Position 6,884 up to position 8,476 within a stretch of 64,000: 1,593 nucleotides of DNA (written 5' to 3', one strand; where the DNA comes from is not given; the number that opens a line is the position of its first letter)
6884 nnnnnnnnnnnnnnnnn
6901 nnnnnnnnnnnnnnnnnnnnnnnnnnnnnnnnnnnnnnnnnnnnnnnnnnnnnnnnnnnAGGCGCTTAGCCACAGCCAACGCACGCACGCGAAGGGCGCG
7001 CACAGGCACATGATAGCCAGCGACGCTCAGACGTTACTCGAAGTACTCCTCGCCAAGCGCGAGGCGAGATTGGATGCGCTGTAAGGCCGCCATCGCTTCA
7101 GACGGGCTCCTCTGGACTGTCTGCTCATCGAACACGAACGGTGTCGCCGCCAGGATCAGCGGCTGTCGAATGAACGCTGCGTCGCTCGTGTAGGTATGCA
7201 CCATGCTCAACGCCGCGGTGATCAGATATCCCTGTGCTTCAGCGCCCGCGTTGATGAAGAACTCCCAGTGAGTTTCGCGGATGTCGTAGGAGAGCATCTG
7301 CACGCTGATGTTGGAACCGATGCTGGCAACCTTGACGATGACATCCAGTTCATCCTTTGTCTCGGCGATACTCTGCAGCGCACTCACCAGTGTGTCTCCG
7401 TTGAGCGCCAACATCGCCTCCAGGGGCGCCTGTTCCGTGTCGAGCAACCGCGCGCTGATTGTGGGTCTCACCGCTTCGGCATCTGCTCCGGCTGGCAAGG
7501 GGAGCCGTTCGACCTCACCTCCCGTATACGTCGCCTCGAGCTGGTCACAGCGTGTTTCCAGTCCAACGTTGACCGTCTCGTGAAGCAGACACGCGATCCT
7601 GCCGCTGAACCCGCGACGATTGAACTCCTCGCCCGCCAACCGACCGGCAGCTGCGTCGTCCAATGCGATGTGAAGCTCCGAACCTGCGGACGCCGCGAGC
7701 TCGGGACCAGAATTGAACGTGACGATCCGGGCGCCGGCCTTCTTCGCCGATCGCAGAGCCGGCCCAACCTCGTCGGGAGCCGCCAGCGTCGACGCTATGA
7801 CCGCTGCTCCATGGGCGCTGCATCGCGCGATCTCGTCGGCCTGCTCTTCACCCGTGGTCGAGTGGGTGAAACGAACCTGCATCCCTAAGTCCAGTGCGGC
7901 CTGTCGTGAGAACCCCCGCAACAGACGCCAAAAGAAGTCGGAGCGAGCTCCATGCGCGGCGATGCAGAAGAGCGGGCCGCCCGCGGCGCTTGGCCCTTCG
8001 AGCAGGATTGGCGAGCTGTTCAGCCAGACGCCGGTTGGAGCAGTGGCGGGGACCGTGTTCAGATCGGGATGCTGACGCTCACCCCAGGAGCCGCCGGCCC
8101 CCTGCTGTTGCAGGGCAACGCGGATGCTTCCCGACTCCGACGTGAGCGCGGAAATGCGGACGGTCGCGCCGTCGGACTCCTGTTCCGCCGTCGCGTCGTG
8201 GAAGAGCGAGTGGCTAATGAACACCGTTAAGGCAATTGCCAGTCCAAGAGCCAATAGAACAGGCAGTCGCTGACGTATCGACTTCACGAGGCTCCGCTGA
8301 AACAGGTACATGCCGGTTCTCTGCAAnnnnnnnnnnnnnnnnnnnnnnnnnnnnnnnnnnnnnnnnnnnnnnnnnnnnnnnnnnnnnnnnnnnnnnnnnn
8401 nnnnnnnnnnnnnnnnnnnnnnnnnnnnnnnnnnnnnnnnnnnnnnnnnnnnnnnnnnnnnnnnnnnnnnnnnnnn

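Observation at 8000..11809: Unassigned ~55-aa module directly after the membrane anchor in three PBP-fold paralogues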

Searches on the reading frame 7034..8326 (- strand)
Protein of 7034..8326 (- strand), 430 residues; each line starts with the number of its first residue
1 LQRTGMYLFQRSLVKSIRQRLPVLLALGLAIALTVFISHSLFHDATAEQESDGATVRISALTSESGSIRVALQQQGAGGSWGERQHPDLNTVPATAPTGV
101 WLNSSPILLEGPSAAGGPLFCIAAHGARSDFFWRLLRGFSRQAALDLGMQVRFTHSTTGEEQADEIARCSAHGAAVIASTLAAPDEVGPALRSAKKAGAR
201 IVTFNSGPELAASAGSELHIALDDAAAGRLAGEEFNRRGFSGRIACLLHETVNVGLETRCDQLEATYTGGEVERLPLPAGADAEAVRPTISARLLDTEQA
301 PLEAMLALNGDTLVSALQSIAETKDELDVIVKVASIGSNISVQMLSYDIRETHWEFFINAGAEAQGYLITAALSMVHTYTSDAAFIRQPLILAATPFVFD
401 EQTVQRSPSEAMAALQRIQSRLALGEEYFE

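Call 10: search_protein_families(library=pfam, proteins=[window:7034-8326:-], max_evalue=1)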
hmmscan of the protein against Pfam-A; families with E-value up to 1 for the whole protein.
window:7034-8326:- (430 aa): 1 family
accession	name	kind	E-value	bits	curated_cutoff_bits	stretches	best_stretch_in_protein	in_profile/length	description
PF13407.12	Peripla_BP_4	-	4.5e-14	53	35.1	1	128-373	9-250/258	Periplasmic binding protein domain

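Call 15: search_protein_families(library=ncbifam, proteins=[window:7034-8326:-], max_evalue=1)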
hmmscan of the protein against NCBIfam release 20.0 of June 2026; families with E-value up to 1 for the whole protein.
window:7034-8326:- (430 aa): 2 families
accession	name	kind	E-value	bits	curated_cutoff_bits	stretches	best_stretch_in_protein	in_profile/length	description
NF052284.1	rhzpin_SBP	equivalog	1.2e-12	47.6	420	1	123-379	6-257/289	rhizopine catabolism ABC transporter substrate-binding protein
TIGR02637.1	RhaS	equivalog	0.001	18.4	342.25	1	140-221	20-101/302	rhamnose ABC transporter substrate-binding protein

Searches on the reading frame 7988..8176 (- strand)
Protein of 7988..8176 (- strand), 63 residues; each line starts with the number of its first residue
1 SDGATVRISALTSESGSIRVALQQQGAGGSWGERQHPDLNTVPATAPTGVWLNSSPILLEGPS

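Call 16: find_homologous_proteins(query=A1, max_evalue=0.01)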
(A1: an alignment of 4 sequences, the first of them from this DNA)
Query A1 (4 sequences) (63 aa, profile of the alignment): 4 proteins with E <= 0.01 among 40 candidates.
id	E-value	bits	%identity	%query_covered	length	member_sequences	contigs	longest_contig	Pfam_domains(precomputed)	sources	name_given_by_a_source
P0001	1.8e-15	74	51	90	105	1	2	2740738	-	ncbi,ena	-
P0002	3.0e-12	64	67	68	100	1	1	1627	-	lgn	-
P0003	1.0e-9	55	40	92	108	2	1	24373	-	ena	-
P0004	7.0e-8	50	58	60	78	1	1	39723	-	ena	-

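Call 20: find_encoding_contigs(protein=P0001, flank=10000, max_places=3)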
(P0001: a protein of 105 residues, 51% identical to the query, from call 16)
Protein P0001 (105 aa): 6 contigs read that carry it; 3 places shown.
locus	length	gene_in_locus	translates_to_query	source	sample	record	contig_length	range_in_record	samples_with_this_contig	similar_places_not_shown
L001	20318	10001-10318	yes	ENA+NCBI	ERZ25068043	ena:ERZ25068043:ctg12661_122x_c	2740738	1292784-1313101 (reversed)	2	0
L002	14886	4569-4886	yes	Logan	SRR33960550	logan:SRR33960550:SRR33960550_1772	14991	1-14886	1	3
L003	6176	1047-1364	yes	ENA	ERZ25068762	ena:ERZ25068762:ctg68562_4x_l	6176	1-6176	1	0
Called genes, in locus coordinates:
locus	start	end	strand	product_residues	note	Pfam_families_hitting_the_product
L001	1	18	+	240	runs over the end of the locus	PF01613:Flavin_Reduct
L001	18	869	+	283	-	PF03602:Cons_hypoth95 (faint), PF02086:MethyltransfD12 (faint), PF01555:N6_N4_Mtase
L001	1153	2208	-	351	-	PF00296:Bac_luciferase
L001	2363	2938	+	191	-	-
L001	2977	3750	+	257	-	PF00106:adh_short, PF08659:KR, PF13561:adh_short_C2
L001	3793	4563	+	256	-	PF00106:adh_short, PF08659:KR, PF13561:adh_short_C2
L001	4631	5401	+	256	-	PF00106:adh_short, PF08659:KR, PF13561:adh_short_C2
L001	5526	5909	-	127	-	PF00903:Glyoxalase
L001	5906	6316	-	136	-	PF00903:Glyoxalase, PF18029:Glyoxalase_6 (weak)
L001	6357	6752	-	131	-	PF13462:Thioredoxin_4, PF01323:DSBA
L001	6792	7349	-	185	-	-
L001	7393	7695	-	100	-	PF01323:DSBA, PF13462:Thioredoxin_4 (weak)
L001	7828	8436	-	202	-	-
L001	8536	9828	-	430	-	PF00296:Bac_luciferase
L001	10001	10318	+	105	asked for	-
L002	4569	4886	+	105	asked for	-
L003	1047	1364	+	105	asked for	-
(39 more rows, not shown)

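Call 26: search_protein_representatives(alignment_id=A2)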
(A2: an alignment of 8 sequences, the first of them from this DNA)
Query: 8 sequences, 63 profile positions. Proteins with E-value up to 0.001 (for the whole library): 1492; up to 1e-10: 1073; up to 1e-30: 272. The best 150 are listed.
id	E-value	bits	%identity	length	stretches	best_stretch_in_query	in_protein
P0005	6.9e-92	317.0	-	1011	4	3-59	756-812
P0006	1.5e-89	309.5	-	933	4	3-60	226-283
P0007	1.8e-86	299.7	-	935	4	2-58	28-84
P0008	1.8e-85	296.5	-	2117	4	2-60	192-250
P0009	8.3e-82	284.8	-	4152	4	2-61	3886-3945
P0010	4.0e-73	256.9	-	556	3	2-61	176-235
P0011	5.8e-69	243.6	-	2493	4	4-59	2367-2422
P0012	2.9e-65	231.8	-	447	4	3-61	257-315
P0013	5.9e-63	224.4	-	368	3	2-59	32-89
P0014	1.5e-60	216.7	-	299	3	2-59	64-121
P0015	1.2e-59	213.8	-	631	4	2-61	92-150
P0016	9.2e-59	210.9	-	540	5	3-60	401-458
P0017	3.6e-51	186.6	-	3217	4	3-59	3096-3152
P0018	1.1e-49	181.9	-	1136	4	2-59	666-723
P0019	1.1e-46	172.2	-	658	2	2-61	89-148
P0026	6.1e-45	166.6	-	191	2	2-62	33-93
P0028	1.2e-44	165.8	-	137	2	3-60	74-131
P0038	4.0e-43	160.8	-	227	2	3-62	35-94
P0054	1.8e-41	155.6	-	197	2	2-61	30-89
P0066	4.2e-41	154.4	-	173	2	3-61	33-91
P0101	4.0e-39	148.0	-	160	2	2-60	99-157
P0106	8.6e-39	147.0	-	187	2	2-58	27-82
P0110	1.1e-38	146.6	-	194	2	6-61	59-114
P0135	1.1e-37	143.4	-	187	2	3-61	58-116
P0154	4.7e-37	141.4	-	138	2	2-60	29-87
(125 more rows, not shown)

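Call 31: search_protein_families(library=pfam, alignment_id=A3, max_evalue=0.001)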
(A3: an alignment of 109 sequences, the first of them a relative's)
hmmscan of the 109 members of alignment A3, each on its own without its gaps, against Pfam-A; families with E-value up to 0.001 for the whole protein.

A. member 1, P0010 (556 aa): 1 family
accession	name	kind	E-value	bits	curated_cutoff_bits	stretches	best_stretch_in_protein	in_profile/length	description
PF02368.24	Big_2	-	3.3e-05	24.2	22.8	1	364-421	17-66/79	Bacterial Ig-like domain (group 2)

B. families by the number of members that match (of 109 scanned): 48 families (the first 25 are shown)
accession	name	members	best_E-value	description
PF13540.12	RCC1_2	19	2.1e-55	Regulator of chromosome condensation (RCC1) repeat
PF25390.1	WD40_RLD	17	2.9e-34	RCC1-like domain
PF00560.39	LRR_1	11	2.2e-49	Leucine Rich Repeat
PF23598.1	LRR_14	10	6.1e-47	Leucine-rich repeat region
PF13855.12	LRR_8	10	5.7e-36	Leucine rich repeat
PF12799.13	LRR_4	10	1.2e-33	Leucine Rich repeats (2 copies)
PF13365.12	Trypsin_2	10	1.5e-24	Trypsin-like peptidase domain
PF00089.32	Trypsin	10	3.8e-12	Trypsin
PF23211.1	LRR_LRWD1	4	9.4e-09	Leucine-rich repeat and WD repeat-containing protein 1, LRR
PF17963.7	Big_9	4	4.2e-08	Bacterial Ig domain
PF13516.12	LRR_6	4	1e-07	Leucine Rich repeat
PF17892.7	Cadherin_5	3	4.1e-05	Cadherin-like domain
PF00188.32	CAP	2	1.5e-20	Cysteine-rich secretory protein family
PF00395.25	SLH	2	4.1e-20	S-layer homology domain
PF00028.23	Cadherin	2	5.3e-12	Cadherin domain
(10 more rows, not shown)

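Call 32: search_protein_families(library=pfam, alignment_id=A4, max_evalue=0.001)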
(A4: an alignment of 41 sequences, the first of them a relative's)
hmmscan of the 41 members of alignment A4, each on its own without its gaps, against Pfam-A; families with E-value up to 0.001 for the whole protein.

A. member 1, P0005 (1011 aa): 2 families
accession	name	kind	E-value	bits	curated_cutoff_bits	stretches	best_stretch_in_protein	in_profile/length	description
PF00028.23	Cadherin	-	3.3e-15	56.7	28.8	2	558-641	12-93/93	Cadherin domain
PF03160.20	Calx-beta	-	6e-13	49.3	27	1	396-502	7-117/119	Calx-beta domain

B. families by the number of members that match (of 41 scanned): 64 families (the first 25 are shown)
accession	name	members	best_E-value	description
PF13540.12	RCC1_2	12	2.2e-169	Regulator of chromosome condensation (RCC1) repeat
PF25390.1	WD40_RLD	12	1.6e-87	RCC1-like domain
PF00041.27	fn3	7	3.4e-47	Fibronectin type III domain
PF00560.39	LRR_1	5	3.9e-62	Leucine Rich Repeat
PF12799.13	LRR_4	5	3.8e-57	Leucine Rich repeats (2 copies)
PF13855.12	LRR_8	5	6.8e-48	Leucine rich repeat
PF23598.1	LRR_14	5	4.6e-37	Leucine-rich repeat region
PF24758.1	LRR_At5g56370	4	9.1e-12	FBD-associated F-box protein At5g56370, LRR repeats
PF12733.13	Cadherin-like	4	8.3e-10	Cadherin-like beta sandwich domain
PF00028.23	Cadherin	3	6.6e-37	Cadherin domain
PF13365.12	Trypsin_2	3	1.1e-25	Trypsin-like peptidase domain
PF00089.32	Trypsin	3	3.2e-09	Trypsin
PF22729.1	NCH3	3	6.3e-09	NACHT C-terminal Helical domain 3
PF13753.12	SWM_repeat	2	1.1e-100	Putative flagellar system-associated repeat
PF03160.20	Calx-beta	2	1.6e-39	Calx-beta domain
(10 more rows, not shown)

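Call 34: search_protein_families(library=ncbifam, proteins=[P0026, P0028, P0066, P0154, P0054, P0001], max_evalue=10)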
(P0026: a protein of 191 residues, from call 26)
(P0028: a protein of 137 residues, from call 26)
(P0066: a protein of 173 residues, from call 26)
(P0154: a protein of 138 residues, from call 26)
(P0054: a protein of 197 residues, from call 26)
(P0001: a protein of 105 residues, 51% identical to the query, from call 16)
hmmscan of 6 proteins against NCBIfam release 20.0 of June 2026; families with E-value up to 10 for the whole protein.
P0026 (191 aa): 0 families

P0028 (137 aa): 1 family
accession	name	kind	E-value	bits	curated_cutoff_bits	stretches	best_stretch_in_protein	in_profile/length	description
NF011022.0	PRK14451.1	equivalog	0.19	12.1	91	0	16-27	36-47/91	acylphosphatase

P0066 (173 aa): 0 families

P0154 (138 aa): 0 families

P0054 (197 aa): 2 families
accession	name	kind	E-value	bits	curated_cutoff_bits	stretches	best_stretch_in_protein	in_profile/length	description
NF040618.1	PPA1309_fam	subfamily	0.034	14.2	70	2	95-125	112-142/164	PPA1309 family protein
NF010222.0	PRK13678.2-5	equivalog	0.2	12.4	87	1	89-126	40-80/96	hypothetical protein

P0001 (105 aa): 0 families

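Call 72: list_cluster_members(proteins=[P0001, P0026, P0066, P0154, P0054, P0038, P0106, P0110, P0135, P0101])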
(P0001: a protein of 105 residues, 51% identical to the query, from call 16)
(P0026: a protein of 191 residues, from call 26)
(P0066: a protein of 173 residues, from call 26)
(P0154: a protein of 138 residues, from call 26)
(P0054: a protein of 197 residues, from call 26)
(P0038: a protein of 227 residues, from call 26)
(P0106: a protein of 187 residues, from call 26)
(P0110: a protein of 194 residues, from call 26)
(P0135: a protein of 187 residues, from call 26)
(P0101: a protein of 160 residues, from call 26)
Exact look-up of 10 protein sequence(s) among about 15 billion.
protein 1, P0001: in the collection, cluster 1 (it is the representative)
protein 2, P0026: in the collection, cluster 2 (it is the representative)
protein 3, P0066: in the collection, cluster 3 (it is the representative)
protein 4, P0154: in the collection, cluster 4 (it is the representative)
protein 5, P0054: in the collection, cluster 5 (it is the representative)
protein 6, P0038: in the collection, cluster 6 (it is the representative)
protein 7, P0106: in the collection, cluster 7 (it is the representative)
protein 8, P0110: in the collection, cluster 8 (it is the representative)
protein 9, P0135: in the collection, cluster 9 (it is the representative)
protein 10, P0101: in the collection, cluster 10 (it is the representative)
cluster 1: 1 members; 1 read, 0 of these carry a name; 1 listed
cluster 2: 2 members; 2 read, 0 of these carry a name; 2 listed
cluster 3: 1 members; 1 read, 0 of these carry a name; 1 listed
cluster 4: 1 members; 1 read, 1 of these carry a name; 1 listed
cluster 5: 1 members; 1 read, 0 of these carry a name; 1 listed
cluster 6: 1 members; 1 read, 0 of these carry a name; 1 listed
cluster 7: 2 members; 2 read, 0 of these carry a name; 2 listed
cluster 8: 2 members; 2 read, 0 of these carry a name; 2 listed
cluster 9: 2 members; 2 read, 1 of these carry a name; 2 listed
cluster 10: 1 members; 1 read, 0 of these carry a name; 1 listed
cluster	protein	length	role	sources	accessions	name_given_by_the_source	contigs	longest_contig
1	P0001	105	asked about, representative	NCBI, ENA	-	-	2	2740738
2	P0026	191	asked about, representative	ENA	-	-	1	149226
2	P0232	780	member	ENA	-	-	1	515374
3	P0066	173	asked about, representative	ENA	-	-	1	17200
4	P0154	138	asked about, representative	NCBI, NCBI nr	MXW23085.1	MAG: hypothetical protein F4Z96_00100, partial [Chloroflexi bacterium] | hypothetical protein [Chloroflexota bacterium]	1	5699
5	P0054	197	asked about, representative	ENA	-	-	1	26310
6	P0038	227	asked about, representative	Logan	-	-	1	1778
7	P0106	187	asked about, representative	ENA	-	-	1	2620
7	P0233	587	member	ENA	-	-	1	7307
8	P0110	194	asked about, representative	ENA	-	-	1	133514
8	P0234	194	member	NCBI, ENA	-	-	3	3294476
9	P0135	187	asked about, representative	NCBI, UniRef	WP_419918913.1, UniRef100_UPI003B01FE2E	hypothetical protein [Candidatus Poriferisocius sp.] | hypothetical protein n=1 Tax=Candidatus Poriferisocius sp. TaxID=3101276 ...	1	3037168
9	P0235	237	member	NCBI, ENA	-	-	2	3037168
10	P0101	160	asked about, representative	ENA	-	-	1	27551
